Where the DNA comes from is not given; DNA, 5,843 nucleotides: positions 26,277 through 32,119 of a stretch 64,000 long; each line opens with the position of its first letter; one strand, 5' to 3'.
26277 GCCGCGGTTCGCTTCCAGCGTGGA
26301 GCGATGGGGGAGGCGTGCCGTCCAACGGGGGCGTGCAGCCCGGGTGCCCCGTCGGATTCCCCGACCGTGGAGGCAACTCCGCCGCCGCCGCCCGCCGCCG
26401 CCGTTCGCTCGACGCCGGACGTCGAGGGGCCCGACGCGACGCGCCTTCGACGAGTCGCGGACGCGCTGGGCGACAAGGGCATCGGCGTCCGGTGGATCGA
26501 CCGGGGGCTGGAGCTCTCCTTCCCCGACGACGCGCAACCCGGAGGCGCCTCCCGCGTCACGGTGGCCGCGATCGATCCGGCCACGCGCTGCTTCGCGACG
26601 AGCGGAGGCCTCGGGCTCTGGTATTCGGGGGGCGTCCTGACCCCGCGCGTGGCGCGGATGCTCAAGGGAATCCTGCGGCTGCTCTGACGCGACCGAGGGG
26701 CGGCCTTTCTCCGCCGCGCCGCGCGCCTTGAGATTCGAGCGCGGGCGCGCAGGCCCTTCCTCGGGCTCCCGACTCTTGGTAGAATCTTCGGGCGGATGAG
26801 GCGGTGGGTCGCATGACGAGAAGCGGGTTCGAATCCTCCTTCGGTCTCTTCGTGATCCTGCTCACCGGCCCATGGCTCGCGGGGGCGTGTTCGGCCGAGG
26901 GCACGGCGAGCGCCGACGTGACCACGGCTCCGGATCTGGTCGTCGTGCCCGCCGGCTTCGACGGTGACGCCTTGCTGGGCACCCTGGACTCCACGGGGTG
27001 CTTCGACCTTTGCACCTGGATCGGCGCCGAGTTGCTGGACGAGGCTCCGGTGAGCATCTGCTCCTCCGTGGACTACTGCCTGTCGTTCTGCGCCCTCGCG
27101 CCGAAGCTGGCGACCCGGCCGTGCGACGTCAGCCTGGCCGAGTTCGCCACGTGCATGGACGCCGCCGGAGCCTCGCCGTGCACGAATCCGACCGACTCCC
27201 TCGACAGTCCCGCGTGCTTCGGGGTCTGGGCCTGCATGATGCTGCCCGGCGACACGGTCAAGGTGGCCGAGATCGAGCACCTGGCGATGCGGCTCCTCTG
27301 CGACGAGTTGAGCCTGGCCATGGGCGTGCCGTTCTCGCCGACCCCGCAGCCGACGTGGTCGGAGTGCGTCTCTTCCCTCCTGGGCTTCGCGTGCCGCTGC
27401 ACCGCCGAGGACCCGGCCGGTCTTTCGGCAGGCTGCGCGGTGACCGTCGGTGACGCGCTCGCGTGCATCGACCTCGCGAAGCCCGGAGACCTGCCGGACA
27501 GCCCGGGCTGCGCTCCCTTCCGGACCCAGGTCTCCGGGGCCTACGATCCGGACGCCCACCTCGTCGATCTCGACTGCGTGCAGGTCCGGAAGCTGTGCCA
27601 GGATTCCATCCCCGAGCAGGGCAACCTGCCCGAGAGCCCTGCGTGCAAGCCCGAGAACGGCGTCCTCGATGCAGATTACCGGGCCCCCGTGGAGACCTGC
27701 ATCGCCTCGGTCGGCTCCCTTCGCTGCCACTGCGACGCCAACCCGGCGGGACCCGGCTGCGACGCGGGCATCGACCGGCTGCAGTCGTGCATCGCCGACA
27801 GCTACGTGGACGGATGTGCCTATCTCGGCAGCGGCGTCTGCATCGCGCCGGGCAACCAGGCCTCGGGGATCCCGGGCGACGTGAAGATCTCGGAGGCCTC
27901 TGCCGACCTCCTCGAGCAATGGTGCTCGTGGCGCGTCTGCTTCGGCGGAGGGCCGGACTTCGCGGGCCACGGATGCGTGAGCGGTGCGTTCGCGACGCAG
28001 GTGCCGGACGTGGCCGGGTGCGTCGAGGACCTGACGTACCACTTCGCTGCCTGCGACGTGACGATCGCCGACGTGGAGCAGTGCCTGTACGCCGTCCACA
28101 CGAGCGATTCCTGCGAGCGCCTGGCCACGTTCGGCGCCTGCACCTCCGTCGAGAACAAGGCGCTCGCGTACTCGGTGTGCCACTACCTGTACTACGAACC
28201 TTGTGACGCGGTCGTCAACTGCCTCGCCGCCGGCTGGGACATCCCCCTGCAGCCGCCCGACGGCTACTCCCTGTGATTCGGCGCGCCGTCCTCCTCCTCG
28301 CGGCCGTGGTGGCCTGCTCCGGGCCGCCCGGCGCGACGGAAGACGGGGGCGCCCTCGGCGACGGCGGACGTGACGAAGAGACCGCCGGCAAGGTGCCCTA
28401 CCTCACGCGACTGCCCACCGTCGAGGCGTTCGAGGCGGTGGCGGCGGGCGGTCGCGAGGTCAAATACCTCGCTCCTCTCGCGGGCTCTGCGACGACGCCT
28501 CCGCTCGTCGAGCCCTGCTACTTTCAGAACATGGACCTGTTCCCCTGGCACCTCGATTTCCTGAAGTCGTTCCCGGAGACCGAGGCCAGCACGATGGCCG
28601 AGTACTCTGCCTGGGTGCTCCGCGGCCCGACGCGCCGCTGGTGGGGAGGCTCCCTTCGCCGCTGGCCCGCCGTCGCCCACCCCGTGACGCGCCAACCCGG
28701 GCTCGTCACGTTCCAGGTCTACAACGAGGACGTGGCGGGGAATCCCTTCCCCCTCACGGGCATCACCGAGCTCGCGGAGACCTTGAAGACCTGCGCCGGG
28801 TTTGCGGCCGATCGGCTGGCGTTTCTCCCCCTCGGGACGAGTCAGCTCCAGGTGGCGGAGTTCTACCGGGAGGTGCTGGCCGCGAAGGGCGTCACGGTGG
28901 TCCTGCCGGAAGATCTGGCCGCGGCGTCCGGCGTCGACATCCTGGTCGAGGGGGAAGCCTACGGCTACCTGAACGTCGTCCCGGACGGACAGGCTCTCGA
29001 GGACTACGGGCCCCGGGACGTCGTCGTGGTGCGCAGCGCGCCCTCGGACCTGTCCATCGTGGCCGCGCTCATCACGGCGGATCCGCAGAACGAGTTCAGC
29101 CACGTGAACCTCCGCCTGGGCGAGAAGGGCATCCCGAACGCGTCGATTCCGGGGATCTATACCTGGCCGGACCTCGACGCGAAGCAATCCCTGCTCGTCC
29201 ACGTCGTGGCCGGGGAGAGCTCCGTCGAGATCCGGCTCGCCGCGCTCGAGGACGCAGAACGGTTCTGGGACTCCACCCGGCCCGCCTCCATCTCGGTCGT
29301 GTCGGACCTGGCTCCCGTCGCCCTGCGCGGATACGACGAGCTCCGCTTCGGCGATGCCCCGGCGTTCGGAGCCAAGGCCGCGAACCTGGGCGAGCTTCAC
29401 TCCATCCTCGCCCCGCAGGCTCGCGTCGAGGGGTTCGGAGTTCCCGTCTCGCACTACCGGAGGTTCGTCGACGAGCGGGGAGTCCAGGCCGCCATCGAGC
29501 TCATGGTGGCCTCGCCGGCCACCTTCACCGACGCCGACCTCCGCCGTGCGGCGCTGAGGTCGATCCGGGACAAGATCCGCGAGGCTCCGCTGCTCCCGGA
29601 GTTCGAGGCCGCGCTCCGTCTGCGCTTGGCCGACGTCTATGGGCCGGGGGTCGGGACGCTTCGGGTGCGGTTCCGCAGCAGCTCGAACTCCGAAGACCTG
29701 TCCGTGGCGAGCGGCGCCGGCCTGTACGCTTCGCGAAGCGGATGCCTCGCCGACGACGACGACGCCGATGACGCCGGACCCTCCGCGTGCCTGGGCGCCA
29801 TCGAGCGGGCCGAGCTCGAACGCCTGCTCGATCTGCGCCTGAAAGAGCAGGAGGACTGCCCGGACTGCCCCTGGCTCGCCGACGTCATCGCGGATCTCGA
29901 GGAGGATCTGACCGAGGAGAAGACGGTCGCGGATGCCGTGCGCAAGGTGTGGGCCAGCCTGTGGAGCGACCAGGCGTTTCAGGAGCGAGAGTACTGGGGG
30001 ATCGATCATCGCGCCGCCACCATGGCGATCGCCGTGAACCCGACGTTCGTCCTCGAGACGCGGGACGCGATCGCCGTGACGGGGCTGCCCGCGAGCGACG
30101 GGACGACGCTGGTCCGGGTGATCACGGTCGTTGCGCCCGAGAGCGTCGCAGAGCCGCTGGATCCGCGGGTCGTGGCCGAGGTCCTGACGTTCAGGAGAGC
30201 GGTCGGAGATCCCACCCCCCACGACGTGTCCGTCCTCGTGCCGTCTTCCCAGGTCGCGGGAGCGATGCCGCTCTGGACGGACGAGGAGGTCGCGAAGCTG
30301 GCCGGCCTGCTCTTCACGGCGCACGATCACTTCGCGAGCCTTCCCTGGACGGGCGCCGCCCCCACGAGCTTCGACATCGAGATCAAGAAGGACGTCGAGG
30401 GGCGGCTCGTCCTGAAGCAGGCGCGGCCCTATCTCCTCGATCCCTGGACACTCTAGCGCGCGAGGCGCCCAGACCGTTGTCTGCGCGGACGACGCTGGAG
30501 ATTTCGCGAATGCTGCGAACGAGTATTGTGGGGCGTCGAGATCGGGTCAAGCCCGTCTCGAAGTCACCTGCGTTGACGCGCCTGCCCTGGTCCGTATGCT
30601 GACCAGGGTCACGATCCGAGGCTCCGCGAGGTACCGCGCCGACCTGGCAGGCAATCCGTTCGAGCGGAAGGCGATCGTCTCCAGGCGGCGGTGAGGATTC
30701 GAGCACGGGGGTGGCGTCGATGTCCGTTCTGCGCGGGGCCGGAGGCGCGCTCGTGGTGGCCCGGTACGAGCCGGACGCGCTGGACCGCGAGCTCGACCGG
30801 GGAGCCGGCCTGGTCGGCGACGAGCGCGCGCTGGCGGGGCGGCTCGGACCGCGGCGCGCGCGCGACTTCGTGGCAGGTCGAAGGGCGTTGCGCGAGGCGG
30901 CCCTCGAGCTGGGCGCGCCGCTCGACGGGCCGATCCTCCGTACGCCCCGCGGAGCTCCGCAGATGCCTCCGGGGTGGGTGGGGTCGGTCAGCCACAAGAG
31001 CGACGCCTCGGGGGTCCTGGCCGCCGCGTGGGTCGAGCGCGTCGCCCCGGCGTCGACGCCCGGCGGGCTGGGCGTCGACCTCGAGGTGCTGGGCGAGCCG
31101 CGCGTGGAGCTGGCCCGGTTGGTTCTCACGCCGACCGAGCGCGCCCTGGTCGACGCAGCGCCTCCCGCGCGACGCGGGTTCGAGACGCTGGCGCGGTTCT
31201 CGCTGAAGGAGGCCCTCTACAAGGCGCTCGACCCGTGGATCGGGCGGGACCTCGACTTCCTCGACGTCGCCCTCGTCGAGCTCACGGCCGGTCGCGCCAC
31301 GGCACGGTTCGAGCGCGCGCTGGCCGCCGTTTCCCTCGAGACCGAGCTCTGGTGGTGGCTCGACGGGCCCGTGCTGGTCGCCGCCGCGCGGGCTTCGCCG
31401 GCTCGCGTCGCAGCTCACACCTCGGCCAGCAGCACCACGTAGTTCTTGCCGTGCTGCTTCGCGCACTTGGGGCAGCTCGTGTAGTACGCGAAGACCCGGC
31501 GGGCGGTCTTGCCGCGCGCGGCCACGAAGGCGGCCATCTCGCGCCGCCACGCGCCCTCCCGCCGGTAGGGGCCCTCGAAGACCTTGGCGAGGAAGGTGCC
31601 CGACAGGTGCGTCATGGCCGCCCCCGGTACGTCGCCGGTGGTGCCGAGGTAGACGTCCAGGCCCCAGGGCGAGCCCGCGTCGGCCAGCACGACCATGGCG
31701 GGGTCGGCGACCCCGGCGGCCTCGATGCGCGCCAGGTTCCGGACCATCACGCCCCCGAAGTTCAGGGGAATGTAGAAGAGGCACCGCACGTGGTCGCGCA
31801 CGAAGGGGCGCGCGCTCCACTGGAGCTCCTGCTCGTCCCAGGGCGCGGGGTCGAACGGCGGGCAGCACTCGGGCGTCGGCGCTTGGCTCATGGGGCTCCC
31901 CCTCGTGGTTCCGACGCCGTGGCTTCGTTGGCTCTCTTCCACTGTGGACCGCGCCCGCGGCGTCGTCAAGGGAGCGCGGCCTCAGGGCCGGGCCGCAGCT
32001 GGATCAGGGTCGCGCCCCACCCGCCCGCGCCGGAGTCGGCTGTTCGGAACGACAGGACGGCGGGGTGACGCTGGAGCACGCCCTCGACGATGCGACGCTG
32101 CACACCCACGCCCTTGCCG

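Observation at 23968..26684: The same ~85-aa C-terminal domain is appended to two unrelated enzymes of the cluster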

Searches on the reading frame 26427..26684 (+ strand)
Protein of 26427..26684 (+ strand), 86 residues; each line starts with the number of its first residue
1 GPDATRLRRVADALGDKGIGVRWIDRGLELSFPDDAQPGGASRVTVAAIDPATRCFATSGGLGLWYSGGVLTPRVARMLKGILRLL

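Call 6: search_protein_families(library=pfam, proteins=[window:26427-26684:+], max_evalue=0.1)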
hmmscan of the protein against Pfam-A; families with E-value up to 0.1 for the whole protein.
window:26427-26684:+ (86 aa): 0 families

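Call 7: search_protein_families(library=ncbifam, proteins=[window:26427-26684:+], max_evalue=0.1)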
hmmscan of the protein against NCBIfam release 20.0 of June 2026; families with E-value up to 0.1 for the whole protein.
window:26427-26684:+ (86 aa): 0 families

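Call 54: predict_structure(alignment_id=A3)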
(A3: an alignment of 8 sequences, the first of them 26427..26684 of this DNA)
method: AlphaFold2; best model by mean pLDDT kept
length: 86 residues; sequences in the alignment: 8
mean_pLDDT: 90.3   pTM: 0.80
mean pLDDT of the five models: 90.3, 89.6, 89.4, 88.9, 62.8
residues with pLDDT >= 90: 51; 70-90: 35; 50-70: 0; < 50: 0
segments of 3 or more residues with pLDDT < 50: none
pLDDT, mean of each block of 10 residues (from residue 1): 90 89 93 89 93 87 91 90 91
secondary structure, 60 per line:
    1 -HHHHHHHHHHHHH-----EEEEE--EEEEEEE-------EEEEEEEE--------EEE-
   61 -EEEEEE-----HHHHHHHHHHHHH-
elements in order: H2-14 E20-24 E27-33 E41-48 E57-59 E62-67 H73-85

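Call 56: fold_search(model_id=the predicted structure, library=pdb)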
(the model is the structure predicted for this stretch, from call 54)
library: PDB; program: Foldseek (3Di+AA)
matches with E <= 10: 517; with E <= 0.001: 0
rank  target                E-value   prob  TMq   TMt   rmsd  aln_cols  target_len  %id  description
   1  2ehb_D                2.4e-02  0.98  0.50  0.38   5.0        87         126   10  The structure of the C-terminal domain of the protein kinase AtSOS2 bound to the calcium sensor AtSOS3 (released 2007-09-25)
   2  6c9j_A                6.3e-02  0.96  0.52  0.15   5.4        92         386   10  AMP-activated protein kinase bound to pharmacological activator R734 (released 2018-11-28)
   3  2y8l_A                6.3e-02  0.93  0.48  0.41   5.7        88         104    7  Structure of the regulatory fragment of mammalian aMPK in complex with two ADP (released 2011-03-16)
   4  2qre_A                1.1e-01  0.69  0.44  0.37   6.9        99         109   10  Crystal structure of the adenylate sensor from AMP-activated protein kinase in complex with 5-aminoimidazole-4-carboxa (released 2007-10-23)
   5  6c9h_A                1.2e-01  0.90  0.54  0.13   5.8        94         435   11  non-phosphorylated AMP-activated protein kinase bound to pharmacological activator R734 (released 2018-11-28)
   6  6pny                  2.3e-01  0.69  0.46  0.38   4.8        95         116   13  X-ray Structure of Flpp3 (released 2020-02-26)
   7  9nlt_B                2.8e-01  0.77  0.51  0.43   4.6        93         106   11  Crystal Structure of Flpp3-minibinder687 Complex (released 2025-10-22)
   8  7qoo_O                3.3e-01  0.30  0.39  0.21   7.7        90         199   11  Structure of the human inner kinetochore CCAN complex (released 2022-06-08)
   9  7nky_O                3.3e-01  0.13  0.21  0.06   8.7        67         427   13  RNA Polymerase II-Spt4/5-nucleosome-FACT structure (released 2021-07-07)
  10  8ovw_P                4.2e-01  0.66  0.54  0.21   7.3        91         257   11  Cryo-EM structure of CBF1-CCAN bound topologically to centromeric DNA (released 2023-08-09)
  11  5vly_C                4.2e-01  0.14  0.27  0.20  17.5        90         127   17  Asymmetric unit for the coat proteins of phage Qbeta (released 2017-10-18)
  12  7n9i                  4.2e-01  0.12  0.27  0.21  10.0       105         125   14  1.4A Structure of Drosophila melanogaster Frataxin (released 2022-06-22)
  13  2k1s_MODEL_1_A        5.4e-01  0.51  0.41  0.27   7.1        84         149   15  Solution NMR structure of the folded C-terminal fragment of YiaD from Escherichia coli. Northeast Structural G (released 2008-05-13)
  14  2v43_B                6.1e-01  0.38  0.42  0.16   4.8        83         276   14  Crystal structure of RseB: a sensor for periplasmic stress response in E. coli (released 2007-08-28)
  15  8qlp_A                6.1e-01  0.15  0.33  0.09  11.7       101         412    9  CryoEM structure of the RNA/DNA bound SPARTA (BabAgo/TIR-APAZ) tetrameric complex (released 2024-01-31)
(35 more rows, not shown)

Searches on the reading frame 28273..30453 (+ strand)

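Call 6: search_protein_families(library=pfam, proteins=[window:28273-30453:+], max_evalue=0.1)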
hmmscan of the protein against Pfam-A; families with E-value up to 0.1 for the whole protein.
window:28273-30453:+ (727 aa): 1 family
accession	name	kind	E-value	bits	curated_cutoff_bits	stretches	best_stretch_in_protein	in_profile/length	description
PF01326.24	PPDK_N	-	4.3e-20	72.7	27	1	364-588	3-171/328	Pyruvate phosphate dikinase, AMP/ATP-binding domain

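Call 53: search_protein_families(library=padloc, proteins=[window:28273-30453:+], max_evalue=0.01)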
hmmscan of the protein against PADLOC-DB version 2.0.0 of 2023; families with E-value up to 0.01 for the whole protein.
window:28273-30453:+ (727 aa): 0 families

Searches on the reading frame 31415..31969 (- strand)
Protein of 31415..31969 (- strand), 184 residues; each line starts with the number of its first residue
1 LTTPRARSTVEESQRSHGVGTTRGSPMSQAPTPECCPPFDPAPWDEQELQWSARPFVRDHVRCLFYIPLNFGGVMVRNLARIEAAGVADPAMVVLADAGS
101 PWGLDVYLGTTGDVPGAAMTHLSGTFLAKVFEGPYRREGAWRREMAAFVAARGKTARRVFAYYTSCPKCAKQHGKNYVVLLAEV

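Call 76: search_protein_families(library=pfam, proteins=[window:31415-31969:-], max_evalue=0.001)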
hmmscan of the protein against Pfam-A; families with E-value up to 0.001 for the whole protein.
window:31415-31969:- (184 aa): 1 family
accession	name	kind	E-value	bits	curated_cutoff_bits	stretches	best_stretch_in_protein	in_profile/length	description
PF20603.3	Bact_hydrolase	-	1.8e-57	194.2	27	1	30-184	5-160/160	Bacterial hydrolase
